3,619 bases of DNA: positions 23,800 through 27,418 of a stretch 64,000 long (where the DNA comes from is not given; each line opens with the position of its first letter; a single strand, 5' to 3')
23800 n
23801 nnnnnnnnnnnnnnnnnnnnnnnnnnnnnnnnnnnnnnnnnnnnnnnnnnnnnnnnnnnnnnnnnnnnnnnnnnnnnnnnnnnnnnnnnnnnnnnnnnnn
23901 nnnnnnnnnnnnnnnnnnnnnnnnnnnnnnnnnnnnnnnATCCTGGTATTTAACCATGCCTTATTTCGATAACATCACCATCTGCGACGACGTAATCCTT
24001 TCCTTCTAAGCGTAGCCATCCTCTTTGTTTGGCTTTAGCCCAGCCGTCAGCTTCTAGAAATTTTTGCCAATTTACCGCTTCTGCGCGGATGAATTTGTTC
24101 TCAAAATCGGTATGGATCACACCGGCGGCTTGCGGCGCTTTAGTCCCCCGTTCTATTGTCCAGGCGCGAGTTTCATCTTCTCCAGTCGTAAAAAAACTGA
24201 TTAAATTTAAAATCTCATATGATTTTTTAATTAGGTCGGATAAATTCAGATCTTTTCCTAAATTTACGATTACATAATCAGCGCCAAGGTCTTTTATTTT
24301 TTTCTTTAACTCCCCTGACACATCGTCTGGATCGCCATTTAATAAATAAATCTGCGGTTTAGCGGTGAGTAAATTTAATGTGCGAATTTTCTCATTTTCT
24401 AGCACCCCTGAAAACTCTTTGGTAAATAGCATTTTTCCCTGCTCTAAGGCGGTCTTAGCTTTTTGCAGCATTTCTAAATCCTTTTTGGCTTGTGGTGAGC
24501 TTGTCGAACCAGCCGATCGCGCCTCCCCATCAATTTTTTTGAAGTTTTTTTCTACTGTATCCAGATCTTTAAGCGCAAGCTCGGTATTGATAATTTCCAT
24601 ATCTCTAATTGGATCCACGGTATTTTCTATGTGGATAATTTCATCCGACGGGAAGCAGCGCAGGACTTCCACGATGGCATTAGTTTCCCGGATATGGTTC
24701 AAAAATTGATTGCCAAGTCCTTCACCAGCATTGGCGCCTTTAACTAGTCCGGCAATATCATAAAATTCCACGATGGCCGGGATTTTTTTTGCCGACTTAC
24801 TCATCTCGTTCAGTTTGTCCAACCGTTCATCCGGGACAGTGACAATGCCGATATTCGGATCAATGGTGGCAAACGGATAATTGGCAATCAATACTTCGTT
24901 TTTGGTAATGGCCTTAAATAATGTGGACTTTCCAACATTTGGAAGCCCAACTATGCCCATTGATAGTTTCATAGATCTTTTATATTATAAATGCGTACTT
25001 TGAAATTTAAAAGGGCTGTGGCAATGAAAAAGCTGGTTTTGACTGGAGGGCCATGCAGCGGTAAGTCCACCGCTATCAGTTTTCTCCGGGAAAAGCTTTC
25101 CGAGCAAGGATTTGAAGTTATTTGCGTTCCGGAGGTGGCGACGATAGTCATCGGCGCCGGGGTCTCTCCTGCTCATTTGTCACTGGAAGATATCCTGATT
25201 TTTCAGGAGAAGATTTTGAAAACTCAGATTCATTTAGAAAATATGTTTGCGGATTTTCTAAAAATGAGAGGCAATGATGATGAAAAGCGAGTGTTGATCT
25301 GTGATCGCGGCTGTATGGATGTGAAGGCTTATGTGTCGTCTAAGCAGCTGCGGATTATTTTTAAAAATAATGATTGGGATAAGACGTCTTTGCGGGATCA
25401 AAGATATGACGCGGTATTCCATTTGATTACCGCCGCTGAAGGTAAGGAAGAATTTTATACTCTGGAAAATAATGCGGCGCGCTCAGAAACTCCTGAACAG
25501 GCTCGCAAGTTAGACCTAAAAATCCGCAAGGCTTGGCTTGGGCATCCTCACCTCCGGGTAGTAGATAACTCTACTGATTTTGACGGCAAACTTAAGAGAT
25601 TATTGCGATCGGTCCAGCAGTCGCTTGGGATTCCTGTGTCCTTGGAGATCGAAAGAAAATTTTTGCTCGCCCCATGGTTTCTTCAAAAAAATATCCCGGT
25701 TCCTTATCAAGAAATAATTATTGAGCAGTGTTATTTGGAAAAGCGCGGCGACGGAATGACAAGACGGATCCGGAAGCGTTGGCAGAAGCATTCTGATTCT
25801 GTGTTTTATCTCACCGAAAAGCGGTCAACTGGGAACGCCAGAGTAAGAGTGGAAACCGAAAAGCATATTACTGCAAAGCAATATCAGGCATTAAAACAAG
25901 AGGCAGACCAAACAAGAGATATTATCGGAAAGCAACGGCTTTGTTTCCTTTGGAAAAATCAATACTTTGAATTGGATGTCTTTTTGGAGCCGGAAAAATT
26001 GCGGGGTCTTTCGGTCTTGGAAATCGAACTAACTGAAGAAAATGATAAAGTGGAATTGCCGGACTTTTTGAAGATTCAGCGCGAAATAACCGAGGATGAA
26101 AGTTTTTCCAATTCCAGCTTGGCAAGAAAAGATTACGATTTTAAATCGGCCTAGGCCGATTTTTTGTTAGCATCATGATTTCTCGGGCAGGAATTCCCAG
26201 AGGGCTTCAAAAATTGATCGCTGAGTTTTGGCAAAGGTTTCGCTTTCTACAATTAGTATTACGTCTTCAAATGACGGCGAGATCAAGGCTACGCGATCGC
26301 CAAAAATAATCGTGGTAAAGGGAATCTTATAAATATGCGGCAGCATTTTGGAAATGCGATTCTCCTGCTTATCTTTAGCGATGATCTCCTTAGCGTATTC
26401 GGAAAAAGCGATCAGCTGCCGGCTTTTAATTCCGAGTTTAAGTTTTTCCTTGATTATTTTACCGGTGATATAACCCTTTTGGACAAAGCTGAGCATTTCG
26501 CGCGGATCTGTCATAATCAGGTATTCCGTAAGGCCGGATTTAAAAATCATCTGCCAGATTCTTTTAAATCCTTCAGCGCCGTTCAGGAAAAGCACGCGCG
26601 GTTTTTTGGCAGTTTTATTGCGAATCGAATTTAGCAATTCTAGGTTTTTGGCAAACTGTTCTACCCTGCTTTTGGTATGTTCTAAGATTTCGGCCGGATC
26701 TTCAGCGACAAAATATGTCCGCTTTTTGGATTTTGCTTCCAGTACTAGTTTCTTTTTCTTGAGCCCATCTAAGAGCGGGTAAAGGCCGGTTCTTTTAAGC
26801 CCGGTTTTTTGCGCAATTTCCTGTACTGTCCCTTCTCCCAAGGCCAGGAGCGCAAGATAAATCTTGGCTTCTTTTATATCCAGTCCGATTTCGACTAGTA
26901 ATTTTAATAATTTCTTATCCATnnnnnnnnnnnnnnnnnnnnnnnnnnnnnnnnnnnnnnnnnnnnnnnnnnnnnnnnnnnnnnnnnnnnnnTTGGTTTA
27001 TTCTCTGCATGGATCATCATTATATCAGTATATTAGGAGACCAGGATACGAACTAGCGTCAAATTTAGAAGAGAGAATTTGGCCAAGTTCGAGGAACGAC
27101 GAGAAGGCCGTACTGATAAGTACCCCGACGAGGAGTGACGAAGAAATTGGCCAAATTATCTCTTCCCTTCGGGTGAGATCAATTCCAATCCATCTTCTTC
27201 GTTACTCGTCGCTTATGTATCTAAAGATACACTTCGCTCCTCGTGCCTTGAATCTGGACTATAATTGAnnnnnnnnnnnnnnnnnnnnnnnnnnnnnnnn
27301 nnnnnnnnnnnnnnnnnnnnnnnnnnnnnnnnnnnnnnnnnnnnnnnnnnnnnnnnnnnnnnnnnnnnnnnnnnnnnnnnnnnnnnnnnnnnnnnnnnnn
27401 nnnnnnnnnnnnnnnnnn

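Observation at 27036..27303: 268-nt intergenic element with at least four nested helices, copy A of a diverged two-copy family (candidate novel structured RNA)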

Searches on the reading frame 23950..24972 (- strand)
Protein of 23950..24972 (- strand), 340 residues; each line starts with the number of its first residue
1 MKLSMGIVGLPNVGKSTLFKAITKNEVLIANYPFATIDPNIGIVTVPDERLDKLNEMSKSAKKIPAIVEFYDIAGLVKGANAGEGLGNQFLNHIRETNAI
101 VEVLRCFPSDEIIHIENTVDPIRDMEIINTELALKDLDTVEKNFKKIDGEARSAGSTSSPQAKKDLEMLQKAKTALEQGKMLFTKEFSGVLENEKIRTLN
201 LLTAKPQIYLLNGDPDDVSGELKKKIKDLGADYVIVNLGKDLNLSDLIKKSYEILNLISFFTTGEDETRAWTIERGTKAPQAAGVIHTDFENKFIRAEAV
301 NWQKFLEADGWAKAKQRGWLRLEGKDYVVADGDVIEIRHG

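Call 9: search_protein_families(library=pfam, proteins=[window:23950-24972:-], max_evalue=0.01)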
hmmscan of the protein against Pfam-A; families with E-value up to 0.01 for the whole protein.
window:23950-24972:- (340 aa): 4 families
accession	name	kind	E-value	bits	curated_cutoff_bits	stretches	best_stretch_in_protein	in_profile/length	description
PF06071.19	YchF-GTPase_C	-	4.7e-35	120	27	1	257-338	1-82/84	Protein of unknown function (DUF933)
PF01926.29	MMR_HSR1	-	2e-19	70.2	21.9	1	5-118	2-95/113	50S ribosome-binding GTPase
PF02421.24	FeoB_N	-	1.5e-07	31.5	27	1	5-48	3-46/156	Ferrous iron transport protein B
PF18425.6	CspB_prodomain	-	0.0075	16.6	25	0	210-241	40-71/89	Csp protease B prodomain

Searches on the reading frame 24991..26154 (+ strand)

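Call 9: search_protein_families(library=pfam, proteins=[window:24991-26154:+], max_evalue=0.01)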
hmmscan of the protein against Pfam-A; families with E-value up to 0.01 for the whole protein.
window:24991-26154:+ (387 aa): 4 families
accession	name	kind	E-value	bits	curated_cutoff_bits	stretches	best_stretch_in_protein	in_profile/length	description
PF13521.12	AAA_28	-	2.1e-25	90.3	27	1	14-197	1-161/164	AAA domain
PF02223.23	Thymidylate_kin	-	0.00048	20.3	27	0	23-119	7-100/185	Thymidylate kinase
PF08433.16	KTI12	-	0.0009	19.3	22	1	15-47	4-36/271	Chromatin associated protein KTI12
PF13401.12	AAA_22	-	0.0024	18.6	27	1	15-105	8-91/130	AAA domain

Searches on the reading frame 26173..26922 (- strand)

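Call 9: search_protein_families(library=pfam, proteins=[window:26173-26922:-], max_evalue=0.01)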
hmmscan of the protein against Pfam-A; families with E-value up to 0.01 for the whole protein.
window:26173-26922:- (249 aa): 1 family
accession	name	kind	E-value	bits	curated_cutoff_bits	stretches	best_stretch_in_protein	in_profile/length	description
PF01978.25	TrmB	-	5.2e-11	42.7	25.6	1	11-72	3-64/68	Sugar-specific transcriptional regulator TrmB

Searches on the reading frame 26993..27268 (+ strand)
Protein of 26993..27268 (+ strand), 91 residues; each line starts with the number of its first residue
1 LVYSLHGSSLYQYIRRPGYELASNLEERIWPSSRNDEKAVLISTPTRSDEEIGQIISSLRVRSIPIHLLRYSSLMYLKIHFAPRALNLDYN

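Call 37: find_homologous_proteins(query=window:26993-27268:+, max_evalue=0.01)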
Query window:26993-27268:+: no candidate shares three 5-residue words with the query. No homologue found.
